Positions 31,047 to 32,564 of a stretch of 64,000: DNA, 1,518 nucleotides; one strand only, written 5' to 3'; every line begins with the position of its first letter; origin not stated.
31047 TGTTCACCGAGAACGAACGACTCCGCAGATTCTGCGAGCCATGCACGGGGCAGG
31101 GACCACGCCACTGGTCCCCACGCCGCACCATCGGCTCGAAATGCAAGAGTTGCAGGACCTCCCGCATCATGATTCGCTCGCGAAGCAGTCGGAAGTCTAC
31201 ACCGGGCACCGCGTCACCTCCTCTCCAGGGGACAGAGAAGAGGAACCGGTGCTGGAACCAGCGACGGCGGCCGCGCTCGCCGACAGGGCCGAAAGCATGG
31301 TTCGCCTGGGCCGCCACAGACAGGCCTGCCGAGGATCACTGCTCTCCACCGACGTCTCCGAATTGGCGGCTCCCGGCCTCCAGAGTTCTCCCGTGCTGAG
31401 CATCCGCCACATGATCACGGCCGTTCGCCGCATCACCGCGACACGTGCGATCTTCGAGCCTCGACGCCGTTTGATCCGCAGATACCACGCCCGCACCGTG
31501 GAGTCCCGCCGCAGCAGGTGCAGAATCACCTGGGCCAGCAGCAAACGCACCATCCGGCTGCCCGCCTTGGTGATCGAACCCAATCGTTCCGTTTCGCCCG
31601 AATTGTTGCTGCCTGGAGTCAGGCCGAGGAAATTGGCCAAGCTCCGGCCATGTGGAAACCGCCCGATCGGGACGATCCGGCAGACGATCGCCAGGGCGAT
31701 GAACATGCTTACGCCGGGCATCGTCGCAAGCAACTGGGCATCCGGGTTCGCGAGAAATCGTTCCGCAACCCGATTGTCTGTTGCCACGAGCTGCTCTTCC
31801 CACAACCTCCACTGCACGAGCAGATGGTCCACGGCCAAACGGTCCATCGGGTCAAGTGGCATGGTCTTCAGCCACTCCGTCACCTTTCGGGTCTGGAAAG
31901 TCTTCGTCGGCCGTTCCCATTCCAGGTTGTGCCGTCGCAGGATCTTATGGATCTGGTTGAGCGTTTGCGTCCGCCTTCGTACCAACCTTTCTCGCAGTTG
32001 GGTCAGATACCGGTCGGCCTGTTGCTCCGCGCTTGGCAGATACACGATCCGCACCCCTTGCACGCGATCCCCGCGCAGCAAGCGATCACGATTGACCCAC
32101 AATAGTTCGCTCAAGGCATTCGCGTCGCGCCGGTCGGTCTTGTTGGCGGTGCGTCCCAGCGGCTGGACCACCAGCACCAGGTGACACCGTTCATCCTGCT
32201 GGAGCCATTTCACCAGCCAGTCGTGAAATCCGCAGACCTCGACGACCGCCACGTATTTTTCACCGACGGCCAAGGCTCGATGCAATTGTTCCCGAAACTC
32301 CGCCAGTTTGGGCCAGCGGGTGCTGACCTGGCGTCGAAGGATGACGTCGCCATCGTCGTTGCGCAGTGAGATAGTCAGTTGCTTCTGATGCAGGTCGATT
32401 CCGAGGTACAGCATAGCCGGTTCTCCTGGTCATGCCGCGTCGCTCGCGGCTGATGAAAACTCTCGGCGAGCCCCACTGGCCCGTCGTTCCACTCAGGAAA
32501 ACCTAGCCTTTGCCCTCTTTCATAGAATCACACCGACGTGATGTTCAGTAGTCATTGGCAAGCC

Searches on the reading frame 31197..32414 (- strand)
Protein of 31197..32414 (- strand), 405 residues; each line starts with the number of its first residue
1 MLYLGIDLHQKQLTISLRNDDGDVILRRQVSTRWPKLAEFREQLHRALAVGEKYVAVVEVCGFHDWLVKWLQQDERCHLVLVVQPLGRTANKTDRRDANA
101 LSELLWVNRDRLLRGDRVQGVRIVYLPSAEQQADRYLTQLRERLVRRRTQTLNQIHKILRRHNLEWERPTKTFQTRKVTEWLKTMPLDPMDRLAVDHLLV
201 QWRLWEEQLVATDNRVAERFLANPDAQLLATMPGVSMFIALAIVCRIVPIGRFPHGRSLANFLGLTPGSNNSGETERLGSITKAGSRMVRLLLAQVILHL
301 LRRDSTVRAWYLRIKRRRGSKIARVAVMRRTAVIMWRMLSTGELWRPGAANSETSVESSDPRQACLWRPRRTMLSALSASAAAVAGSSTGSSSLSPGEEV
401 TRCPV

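Call 10: search_protein_families(library=pfam, proteins=[window:31197-32414:-], max_evalue=0.01)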
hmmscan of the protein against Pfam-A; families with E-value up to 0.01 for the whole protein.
window:31197-32414:- (405 aa): 2 families
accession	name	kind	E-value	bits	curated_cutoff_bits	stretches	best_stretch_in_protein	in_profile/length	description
PF02371.22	Transposase_20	-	1.1e-18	67.8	21.3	1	226-311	1-86/87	Transposase IS116/IS110/IS902 family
PF01548.23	DEDD_Tnp_IS110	-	5.1e-10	39.8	29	1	4-162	1-153/155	Transposase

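Call 11: search_protein_families(library=phrogs, proteins=[window:31197-32414:-], max_evalue=0.001)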
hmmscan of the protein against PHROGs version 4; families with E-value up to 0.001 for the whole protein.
window:31197-32414:- (405 aa): 2 families
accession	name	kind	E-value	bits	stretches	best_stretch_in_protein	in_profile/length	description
phrog_2199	-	integration and excision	7.3e-57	194.1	1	1-347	3-350/356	transposase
phrog_21610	-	unknown function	9.1e-10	39.8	1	229-345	2-125/143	-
